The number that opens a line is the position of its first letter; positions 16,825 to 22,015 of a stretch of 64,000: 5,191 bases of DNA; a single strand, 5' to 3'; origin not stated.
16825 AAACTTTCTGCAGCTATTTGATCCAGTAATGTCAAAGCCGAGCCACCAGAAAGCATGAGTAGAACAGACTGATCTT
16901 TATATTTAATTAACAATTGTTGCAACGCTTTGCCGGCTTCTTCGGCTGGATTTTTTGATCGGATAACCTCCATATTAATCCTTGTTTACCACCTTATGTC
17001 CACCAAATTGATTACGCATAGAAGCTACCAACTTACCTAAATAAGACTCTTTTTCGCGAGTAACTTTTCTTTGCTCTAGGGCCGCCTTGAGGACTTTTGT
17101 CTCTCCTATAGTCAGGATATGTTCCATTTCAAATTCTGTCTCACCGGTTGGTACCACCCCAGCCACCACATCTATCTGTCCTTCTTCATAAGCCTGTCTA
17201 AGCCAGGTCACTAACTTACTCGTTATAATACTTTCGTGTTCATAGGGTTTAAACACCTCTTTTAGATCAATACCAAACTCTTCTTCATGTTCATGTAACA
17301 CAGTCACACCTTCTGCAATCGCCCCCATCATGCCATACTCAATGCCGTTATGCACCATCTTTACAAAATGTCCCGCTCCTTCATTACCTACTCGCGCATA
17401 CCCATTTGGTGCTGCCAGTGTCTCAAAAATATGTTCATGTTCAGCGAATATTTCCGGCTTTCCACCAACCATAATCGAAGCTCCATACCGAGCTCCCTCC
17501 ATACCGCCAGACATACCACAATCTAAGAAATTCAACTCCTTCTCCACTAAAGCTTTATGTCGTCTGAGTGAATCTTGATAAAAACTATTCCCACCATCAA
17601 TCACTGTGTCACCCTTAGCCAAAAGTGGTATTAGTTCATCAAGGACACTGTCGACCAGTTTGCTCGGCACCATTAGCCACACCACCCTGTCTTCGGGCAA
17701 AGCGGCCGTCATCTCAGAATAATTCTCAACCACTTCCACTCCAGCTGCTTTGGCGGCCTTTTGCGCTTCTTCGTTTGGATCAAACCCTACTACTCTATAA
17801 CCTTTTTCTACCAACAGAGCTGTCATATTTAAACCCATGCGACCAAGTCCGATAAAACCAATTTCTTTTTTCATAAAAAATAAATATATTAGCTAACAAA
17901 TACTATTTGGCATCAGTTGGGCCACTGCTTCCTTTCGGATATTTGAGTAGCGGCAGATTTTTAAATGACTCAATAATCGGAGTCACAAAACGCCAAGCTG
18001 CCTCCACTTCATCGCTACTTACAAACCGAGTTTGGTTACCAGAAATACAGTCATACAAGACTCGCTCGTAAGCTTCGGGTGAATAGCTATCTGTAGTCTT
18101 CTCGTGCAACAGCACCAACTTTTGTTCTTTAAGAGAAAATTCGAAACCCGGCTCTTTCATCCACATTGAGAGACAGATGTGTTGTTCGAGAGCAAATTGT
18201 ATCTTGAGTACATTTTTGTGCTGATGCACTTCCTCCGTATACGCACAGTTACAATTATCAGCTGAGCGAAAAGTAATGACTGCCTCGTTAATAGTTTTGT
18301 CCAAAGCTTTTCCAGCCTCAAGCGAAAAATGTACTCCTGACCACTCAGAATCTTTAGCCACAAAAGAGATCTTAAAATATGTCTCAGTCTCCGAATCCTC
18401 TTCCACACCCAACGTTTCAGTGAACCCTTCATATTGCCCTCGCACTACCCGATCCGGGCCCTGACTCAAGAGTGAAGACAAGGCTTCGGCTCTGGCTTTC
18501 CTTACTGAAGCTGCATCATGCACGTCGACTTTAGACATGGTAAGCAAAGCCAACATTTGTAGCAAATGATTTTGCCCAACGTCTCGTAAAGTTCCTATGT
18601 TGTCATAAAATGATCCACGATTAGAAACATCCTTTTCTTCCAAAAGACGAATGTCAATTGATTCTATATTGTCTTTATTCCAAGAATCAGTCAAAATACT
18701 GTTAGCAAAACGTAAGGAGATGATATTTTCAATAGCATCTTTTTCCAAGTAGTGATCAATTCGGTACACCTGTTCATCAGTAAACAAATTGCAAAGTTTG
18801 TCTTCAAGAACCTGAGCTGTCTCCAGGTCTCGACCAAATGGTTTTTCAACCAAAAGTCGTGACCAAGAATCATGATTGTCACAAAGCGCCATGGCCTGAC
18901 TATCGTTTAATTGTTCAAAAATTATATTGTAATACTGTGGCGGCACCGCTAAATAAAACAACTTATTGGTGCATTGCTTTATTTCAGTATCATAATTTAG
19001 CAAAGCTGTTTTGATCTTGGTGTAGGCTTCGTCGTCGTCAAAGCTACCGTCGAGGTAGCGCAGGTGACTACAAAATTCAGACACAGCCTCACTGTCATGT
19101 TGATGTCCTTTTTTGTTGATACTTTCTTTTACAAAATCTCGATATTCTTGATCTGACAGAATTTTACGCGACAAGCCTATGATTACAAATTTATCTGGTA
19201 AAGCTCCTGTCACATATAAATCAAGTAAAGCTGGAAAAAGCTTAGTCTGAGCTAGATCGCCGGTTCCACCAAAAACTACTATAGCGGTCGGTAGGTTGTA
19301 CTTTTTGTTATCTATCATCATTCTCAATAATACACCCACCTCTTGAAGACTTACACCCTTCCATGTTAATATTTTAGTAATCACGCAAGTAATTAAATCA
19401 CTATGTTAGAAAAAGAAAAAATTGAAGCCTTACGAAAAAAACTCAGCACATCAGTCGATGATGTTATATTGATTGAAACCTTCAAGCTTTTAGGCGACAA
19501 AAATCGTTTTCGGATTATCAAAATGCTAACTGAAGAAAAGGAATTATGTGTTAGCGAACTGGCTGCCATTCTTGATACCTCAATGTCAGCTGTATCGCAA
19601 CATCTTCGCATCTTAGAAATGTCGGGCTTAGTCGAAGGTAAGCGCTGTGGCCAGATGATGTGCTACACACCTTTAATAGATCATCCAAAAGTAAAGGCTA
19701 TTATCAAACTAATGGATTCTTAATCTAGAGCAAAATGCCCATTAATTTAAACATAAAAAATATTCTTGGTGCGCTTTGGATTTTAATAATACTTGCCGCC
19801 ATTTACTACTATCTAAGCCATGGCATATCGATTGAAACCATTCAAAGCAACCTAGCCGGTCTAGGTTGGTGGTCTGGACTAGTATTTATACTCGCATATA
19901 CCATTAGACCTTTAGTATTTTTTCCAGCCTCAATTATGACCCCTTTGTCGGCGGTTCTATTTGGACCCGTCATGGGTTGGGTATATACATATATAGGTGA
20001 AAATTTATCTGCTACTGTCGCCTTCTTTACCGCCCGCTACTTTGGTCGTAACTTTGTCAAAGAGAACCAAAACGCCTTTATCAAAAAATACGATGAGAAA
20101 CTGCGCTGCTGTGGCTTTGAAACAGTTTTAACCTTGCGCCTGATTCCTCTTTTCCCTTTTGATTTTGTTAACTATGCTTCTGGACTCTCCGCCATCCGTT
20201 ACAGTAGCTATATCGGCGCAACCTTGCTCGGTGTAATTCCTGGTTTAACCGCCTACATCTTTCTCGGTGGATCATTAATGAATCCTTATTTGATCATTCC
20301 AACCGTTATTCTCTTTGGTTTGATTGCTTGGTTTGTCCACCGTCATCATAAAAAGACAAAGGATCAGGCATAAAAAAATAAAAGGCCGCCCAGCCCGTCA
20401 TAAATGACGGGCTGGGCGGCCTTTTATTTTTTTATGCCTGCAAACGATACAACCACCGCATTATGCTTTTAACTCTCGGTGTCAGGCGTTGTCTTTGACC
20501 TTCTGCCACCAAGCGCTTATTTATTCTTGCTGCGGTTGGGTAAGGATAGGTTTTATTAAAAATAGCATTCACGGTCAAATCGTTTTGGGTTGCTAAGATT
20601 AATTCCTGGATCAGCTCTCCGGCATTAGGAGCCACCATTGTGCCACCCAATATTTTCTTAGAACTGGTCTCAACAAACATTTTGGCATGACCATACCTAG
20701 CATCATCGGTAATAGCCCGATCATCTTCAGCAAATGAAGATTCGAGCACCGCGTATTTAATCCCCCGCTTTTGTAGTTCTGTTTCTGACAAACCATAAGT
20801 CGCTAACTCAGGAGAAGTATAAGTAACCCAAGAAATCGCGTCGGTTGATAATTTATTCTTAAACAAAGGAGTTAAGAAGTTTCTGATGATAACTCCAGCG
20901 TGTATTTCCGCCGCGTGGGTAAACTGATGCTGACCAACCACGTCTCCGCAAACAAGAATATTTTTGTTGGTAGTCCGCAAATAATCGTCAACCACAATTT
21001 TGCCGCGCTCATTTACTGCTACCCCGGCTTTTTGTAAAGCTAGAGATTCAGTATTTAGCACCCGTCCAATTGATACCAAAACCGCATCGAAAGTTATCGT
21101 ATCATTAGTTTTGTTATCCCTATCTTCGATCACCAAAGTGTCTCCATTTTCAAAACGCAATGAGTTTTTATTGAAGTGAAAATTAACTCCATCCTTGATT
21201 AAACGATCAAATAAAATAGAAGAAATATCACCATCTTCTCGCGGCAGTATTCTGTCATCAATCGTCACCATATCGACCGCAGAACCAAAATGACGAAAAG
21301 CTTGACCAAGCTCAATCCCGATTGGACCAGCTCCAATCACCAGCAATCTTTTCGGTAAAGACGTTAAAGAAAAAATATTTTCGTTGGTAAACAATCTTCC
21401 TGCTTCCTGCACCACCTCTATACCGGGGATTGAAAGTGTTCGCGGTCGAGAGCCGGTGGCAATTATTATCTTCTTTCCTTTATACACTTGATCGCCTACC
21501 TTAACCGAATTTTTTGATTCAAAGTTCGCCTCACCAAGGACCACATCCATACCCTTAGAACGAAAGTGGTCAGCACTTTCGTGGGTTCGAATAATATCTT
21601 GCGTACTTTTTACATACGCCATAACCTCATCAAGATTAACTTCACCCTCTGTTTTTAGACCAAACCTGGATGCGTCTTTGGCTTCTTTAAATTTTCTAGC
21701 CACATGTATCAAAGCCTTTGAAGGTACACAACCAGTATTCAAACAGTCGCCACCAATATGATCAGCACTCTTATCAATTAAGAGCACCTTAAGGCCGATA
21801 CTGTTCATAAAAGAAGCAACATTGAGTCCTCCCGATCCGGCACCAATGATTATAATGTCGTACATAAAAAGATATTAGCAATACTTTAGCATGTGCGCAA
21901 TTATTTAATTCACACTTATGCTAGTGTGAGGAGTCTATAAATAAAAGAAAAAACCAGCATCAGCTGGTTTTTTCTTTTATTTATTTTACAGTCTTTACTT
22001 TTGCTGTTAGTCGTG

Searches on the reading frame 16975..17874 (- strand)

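Call 17: search_protein_families(library=ncbifam, proteins=[window:16975-17874:-], max_evalue=0.00001)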
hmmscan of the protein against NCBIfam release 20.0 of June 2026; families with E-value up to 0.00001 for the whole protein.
window:16975-17874:- (299 aa): 13 families
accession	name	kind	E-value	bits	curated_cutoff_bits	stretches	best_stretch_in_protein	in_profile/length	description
NF007161.0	PRK09599.1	subfamily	2.8e-92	309.2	271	1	4-298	2-301/302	NADP-dependent phosphogluconate dehydrogenase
TIGR00872.1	gnd_rel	equivalog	4.7e-90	301.8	297.2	1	5-298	3-298/299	phosphogluconate dehydrogenase (NAD(+)-dependent, decarboxylating)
NF006765.0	PRK09287.1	equivalog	1.2e-55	189.3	413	1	2-215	3-226/476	NADP-dependent phosphogluconate dehydrogenase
TIGR00873.1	gnd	equivalog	1e-50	172.9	426.7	1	4-215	1-222/467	decarboxylating NADP(+)-dependent phosphogluconate dehydrogenase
NF008592.0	PRK11559.1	equivalog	2.6e-22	79.5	397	1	1-192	1-192/296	2-hydroxy-3-oxopropionate reductase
TIGR01505.1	tartro_sem_red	equivalog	1.4e-21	77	340.75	1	5-207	2-200/291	2-hydroxy-3-oxopropionate reductase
TIGR01692.1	HIBADH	equivalog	2.5e-21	76.3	291.6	1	7-192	1-186/288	3-hydroxyisobutyrate dehydrogenase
NF043037.1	ThreonDh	equivalog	6e-20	71.8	350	1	2-193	2-194/297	L-threonate dehydrogenase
NF012005.0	PRK15461.1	equivalog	6.7e-11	41.9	348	1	3-192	2-191/298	sulfolactaldehyde 3-reductase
NF011633.0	PRK15059.1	equivalog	2.5e-10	40.1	451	1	5-178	3-175/292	2-hydroxy-3-oxopropionate reductase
NF011381.1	PRK14806.1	equivalog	8e-07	27.7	902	1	3-126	4-128/733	bifunctional prephenate dehydrogenase/3-phosphoshikimate 1-carboxyvinyltransferase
NF006307.0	PRK08507.1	equivalog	8.7e-07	28.4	295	1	4-96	2-92/275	prephenate dehydrogenase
NF005650.0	PRK07417.1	equivalog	9.5e-07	28.4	290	1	3-95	2-92/281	prephenate/arogenate dehydrogenase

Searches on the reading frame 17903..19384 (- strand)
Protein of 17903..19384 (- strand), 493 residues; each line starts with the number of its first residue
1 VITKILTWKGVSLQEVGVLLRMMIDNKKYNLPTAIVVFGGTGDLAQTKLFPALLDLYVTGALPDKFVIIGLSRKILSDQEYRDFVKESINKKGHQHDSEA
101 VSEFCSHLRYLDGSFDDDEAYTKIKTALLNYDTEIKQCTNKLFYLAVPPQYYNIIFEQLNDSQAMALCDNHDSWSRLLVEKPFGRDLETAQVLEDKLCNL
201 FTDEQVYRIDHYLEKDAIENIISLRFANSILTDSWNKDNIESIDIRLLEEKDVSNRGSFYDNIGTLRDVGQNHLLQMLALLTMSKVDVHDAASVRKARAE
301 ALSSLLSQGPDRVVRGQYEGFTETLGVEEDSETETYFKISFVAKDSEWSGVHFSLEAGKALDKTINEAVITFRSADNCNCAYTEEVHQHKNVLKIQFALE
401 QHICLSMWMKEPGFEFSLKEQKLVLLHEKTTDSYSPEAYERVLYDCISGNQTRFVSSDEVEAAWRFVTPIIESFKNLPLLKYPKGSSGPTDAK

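Call 17: search_protein_families(library=ncbifam, proteins=[window:17903-19384:-], max_evalue=0.00001)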
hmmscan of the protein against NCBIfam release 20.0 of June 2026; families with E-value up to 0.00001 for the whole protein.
window:17903-19384:- (493 aa): 3 families
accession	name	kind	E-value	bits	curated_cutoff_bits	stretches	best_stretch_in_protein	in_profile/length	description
TIGR00871.1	zwf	equivalog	1.2e-129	433.2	400.6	1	33-492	3-472/486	glucose-6-phosphate dehydrogenase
NF009492.0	PRK12853.1-3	equivalog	9e-92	308.5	428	1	31-492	8-460/472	glucose-6-phosphate dehydrogenase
NF004331.0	PRK05722.2-1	equivalog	3.1e-58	198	622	1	34-476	5-401/425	glucose-6-phosphate dehydrogenase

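Call 22: find_related_loci(query=window:17903-19384:-, collection=genome_contigs, flank=10000)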
Query window:17903-19384:- (493 aa) in genome_contigs; peptide patterns used: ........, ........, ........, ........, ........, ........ (x = any residue, [..] = any of these).
41 stretches matched a pattern, but none encodes a relative of the query by tblastn (E <= 1e-3).

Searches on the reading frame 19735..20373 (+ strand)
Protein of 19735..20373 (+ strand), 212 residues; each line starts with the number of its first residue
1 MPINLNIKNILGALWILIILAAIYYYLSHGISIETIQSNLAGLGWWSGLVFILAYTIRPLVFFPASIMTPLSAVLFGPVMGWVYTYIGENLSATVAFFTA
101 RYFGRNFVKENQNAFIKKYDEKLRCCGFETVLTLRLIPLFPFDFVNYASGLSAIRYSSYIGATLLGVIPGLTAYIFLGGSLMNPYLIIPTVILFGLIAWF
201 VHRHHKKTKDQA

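Call 17: search_protein_families(library=ncbifam, proteins=[window:19735-20373:+], max_evalue=0.00001)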
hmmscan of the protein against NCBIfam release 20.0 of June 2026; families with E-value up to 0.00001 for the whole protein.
window:19735-20373:+ (212 aa): 0 families

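Call 20: search_protein_families(library=pfam, proteins=[window:19735-20373:+], max_evalue=0.001)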
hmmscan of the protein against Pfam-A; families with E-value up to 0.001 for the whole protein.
window:19735-20373:+ (212 aa): 1 family
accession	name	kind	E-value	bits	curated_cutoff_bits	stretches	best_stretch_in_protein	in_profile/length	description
PF09335.16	VTT_dom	-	2.1e-25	90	33.9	1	63-178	1-121/123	VTT domain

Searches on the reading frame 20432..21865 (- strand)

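Call 23: search_protein_families(library=ncbifam, proteins=[window:20432-21865:-], max_evalue=1e-10)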
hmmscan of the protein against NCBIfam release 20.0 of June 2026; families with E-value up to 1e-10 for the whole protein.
window:20432-21865:- (477 aa): 40 families (the best 25 are shown)
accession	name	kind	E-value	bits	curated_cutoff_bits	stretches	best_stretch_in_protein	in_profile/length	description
NF004991.0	PRK06370.1-3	subfamily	3.2e-136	454.9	620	1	1-476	35-507/509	FAD-containing oxidoreductase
TIGR01350.1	lipoamide_DH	equivalog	1.8e-108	363.2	408.8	1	1-448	1-446/461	dihydrolipoyl dehydrogenase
TIGR02053.1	MerA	equivalog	1.5e-98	330.8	454.45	1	2-446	1-443/465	mercury(II) reductase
NF004945.0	PRK06292.2-3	equivalog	3e-85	286.8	494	1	2-446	4-442/457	dihydrolipoyl dehydrogenase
NF004947.0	PRK06292.2-5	equivalog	4.3e-85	286.4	592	1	2-451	4-453/474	dihydrolipoyl dehydrogenase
NF004992.0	PRK06370.1-4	equivalog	5e-84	282.4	629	1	2-448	5-447/459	FAD-containing oxidoreductase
NF004776.0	PRK06116.1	equivalog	6.4e-78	262.8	480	1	2-439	5-435/450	glutathione-disulfide reductase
NF004939.0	PRK06292.1-1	equivalog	3.5e-77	260.1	435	1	2-444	6-446/476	dihydrolipoyl dehydrogenase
NF004943.0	PRK06292.2-1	equivalog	7.2e-75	252.5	432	1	2-446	4-445/456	dihydrolipoyl dehydrogenase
NF003585.0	PRK05249.1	equivalog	3.7e-71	240.1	465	1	2-447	7-448/464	Si-specific NAD(P)(+) transhydrogenase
NF005883.0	PRK07845.1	equivalog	6.2e-71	239.7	479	1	3-444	4-447/466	NAD(P)H-quinone dehydrogenase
NF004946.0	PRK06292.2-4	subfamily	1.5e-70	238.3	634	1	2-448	4-462/487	dihydrolipoyl dehydrogenase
NF005884.0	PRK07846.1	equivalog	2e-70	237.7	501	1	2-440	4-434/454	mycothione reductase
NF004990.0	PRK06370.1-1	equivalog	5.5e-69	233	842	1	2-445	5-444/459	FAD-containing oxidoreductase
NF041853.1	hythiocyan_redase_MerA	equivalog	1.2e-67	228.7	650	1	2-446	4-431/440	hypothiocyanous acid reductase MerA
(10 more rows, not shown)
